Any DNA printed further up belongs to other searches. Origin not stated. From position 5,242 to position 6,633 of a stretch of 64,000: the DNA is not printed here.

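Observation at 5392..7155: Stand-alone quinolinate synthase (NadA) with an adjacent HD-domain hydrolase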

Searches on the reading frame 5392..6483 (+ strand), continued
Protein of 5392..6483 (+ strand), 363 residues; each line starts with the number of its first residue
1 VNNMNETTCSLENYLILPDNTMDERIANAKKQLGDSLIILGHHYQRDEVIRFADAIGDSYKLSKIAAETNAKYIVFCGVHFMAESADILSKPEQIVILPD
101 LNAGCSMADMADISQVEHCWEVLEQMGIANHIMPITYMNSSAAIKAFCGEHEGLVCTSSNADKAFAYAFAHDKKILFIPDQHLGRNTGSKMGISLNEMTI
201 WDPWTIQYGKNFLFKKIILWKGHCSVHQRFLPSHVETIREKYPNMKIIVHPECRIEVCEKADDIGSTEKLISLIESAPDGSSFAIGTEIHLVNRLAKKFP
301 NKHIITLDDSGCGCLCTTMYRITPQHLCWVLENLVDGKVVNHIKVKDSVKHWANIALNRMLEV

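Call 36: search_protein_families(library=pfam, proteins=[L010:519-1799:+, L010:2233-3444:+, L010:3492-7205:+, L010:7815-8567:+, L010:8569-9876:+, L010:12337-12894:+, L010:13420-15030:+, L010:15830-17110:+, L010:17519-18478:+, L010:18472-19335:+], max_evalue=0.00001)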
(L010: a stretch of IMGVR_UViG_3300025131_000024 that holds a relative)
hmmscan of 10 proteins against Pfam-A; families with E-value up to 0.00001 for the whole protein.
L010:519-1799:+ (426 aa): 0 families

L010:2233-3444:+ (403 aa): 0 families

L010:3492-7205:+ (1237 aa): 1 family
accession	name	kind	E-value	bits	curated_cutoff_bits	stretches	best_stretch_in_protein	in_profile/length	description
PF13884.11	Peptidase_S74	-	1.9e-13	50.9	22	1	1135-1188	1-54/58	Chaperone of endosialidase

L010:7815-8567:+ (250 aa): 1 family
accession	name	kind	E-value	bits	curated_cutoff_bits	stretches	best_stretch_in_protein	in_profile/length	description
PF00697.28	PRAI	-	8.1e-07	29.4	22.7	1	88-238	57-192/193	N-(5'phosphoribosyl)anthranilate (PRA) isomerase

L010:8569-9876:+ (435 aa): 1 family
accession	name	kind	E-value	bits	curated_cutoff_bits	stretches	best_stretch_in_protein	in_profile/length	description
PF00145.23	DNA_methylase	-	3.6e-37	128.9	22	1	8-245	2-220/324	C-5 cytosine-specific DNA methylase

L010:12337-12894:+ (185 aa): 1 family
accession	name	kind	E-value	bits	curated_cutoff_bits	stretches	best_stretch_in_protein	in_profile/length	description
PF04542.20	Sigma70_r2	-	3.1e-08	33.7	24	1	10-80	1-70/71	Sigma-70 region 2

L010:13420-15030:+ (536 aa): 2 families
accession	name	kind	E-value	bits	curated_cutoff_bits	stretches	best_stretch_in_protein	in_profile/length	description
PF00176.29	SNF2-rel_dom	-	2.4e-38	132.3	24.9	1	93-347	1-270/290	SNF2-related domain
PF00271.37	Helicase_C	-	3.6e-16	59.8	23.5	1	377-475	5-110/110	Helicase conserved C-terminal domain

L010:15830-17110:+ (426 aa): 2 families
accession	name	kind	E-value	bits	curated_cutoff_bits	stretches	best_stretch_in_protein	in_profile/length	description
PF03796.21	DnaB_C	-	4.7e-19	69.2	27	1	160-372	1-213/255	DnaB-like helicase C terminal domain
PF13481.12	AAA_25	-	5.8e-09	36.3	27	1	158-341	12-193/195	AAA domain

L010:17519-18478:+ (319 aa): 3 families
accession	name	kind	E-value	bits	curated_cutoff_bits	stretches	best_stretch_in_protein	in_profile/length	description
PF13155.12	Toprim_2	-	8.2e-14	52.2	22.1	1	211-294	1-86/88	Toprim-like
PF13662.12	Toprim_4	-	4e-08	33.8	25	1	210-276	3-76/85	Toprim domain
PF01807.25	Zn_ribbon_DnaG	-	9.6e-06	25.8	24.9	0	39-83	28-72/98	CHC2 zinc finger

L010:18472-19335:+ (287 aa): 0 families

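Call 43: search_protein_families(library=phrogs, proteins=[window:5392-6483:+], max_evalue=0.001)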
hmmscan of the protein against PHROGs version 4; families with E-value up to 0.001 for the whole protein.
window:5392-6483:+ (363 aa): 0 families

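Call 64: list_cluster_members(proteins=[P0055, P0056, P0057, P0059, P0061, P0062, P0063, P0064, P0115, P0163])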
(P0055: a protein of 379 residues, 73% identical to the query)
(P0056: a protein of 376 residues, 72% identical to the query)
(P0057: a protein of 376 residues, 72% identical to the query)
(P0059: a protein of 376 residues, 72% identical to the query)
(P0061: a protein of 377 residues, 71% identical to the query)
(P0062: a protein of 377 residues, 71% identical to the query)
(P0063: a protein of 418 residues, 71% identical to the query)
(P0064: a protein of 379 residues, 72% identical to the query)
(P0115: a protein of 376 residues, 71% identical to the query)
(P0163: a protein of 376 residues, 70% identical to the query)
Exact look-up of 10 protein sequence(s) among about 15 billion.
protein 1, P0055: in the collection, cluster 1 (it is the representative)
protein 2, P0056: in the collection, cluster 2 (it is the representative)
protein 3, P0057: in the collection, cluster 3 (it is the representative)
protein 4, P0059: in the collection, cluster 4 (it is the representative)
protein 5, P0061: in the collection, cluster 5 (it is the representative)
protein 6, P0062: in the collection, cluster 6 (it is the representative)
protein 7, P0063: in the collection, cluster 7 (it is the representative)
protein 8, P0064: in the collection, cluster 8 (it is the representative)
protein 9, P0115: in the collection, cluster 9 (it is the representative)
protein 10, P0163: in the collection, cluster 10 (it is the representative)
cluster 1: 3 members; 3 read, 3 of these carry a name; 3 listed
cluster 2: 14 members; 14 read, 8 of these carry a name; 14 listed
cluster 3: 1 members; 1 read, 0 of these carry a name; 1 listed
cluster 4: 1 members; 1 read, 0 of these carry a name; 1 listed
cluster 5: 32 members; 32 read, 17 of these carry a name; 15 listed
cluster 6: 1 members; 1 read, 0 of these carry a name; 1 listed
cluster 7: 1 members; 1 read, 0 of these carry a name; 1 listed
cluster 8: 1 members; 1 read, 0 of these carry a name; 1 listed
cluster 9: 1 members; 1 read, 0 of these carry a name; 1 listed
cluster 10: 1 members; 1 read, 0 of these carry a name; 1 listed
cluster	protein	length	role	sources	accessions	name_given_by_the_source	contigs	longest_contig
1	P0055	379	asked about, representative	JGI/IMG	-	quinolinate synthase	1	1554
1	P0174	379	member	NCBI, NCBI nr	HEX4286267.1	MAG TPA: quinolinate synthase NadA [Terracidiphilus sp.] | quinolinate synthase NadA [Terracidiphilus sp.]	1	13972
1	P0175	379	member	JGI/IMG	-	quinolinate synthase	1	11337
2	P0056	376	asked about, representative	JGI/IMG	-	quinolinate synthase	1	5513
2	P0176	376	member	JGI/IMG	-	quinolinate synthase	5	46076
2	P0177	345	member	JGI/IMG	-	quinolinate synthase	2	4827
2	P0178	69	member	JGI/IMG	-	quinolinate synthase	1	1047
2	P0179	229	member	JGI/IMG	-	quinolinate synthase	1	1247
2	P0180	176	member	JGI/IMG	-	quinolinate synthase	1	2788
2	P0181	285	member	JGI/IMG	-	quinolinate synthase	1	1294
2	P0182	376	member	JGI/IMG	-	quinolinate synthase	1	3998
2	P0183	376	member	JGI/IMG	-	-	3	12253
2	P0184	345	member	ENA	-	-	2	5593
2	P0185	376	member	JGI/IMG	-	-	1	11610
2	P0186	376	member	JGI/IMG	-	-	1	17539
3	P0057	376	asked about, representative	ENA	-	-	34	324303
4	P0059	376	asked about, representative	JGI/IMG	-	-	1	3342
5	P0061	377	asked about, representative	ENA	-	-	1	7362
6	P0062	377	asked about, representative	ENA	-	-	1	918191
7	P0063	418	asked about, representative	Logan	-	-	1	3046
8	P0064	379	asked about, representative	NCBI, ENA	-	-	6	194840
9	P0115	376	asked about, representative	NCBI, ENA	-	-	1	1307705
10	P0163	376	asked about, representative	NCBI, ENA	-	-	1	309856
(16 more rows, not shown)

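Call 67: find_encoding_contigs(protein=P0057, flank=6000, max_places=2)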
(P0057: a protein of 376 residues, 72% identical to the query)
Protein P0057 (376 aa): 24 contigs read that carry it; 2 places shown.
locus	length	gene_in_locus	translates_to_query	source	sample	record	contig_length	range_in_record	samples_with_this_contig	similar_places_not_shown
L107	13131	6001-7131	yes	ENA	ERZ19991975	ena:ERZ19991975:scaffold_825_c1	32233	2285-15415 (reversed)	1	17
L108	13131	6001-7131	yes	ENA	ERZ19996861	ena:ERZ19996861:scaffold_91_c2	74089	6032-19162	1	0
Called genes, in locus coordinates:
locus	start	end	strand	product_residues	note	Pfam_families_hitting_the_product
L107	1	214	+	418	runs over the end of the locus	PF00072:Response_reg, PF00990:GGDEF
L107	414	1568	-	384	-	PF08239:SH3_3 (faint)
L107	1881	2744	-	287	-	PF03741:TerC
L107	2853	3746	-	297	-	PF04389:Peptidase_M28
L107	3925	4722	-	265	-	PF00902:TatC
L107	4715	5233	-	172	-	PF02416:TatA_B_E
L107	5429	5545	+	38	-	-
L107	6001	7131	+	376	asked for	PF02445:NadA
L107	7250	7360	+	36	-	-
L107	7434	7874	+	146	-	PF09969:DUF2203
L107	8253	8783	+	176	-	PF00578:AhpC-TSA, PF08534:Redoxin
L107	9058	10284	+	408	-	PF10282:Lactonase (faint)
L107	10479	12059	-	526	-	PF00890:FAD_binding_2, PF07992:Pyr_redox_2 (faint), PF02910:Succ_DH_flav_C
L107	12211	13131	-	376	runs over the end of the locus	PF00226:DnaJ, PF01556:DnaJ_C, PF00684:DnaJ_CXXCXGXG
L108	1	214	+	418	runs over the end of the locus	PF00072:Response_reg, PF00990:GGDEF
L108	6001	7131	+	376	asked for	PF02445:NadA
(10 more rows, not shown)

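Call 69: find_related_loci(query=A2, collection=viral_contigs, flank=8000)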
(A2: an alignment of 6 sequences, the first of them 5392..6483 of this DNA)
Query A2 (363 aa) in viral_contigs; peptide patterns used: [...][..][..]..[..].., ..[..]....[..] (x = any residue, [..] = any of these).
59 stretches matched a pattern; 32 encode a relative of the query (tblastn E <= 1e-3); 32 distinct loci.
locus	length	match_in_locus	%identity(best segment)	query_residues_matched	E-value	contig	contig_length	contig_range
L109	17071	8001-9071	68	9-363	1e-167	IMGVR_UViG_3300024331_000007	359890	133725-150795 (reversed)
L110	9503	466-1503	55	13-361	5e-121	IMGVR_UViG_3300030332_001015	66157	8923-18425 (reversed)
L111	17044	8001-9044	53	14-361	3e-120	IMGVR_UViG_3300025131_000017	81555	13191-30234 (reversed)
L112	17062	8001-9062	53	13-363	8e-118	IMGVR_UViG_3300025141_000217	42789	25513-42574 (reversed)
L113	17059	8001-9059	52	14-363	5e-117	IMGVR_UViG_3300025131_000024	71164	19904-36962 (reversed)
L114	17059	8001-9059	52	14-363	5e-117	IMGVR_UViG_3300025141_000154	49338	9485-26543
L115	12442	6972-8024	51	12-361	4e-115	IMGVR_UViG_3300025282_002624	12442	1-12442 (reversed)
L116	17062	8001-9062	50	12-361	1e-112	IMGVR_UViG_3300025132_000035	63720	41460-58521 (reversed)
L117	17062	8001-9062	53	13-363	2e-118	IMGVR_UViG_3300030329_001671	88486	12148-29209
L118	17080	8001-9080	69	4-361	9e-171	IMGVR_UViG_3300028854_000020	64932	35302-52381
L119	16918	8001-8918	34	18-361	3e-46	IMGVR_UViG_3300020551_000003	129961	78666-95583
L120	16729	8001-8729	36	38-314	1e-45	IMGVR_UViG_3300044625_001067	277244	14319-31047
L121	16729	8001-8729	36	38-314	1e-45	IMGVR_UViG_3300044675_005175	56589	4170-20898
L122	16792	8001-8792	34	21-319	6e-45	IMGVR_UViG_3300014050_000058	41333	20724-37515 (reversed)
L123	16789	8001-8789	34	18-314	4e-45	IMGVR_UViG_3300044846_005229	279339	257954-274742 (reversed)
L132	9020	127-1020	26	38-362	1e-31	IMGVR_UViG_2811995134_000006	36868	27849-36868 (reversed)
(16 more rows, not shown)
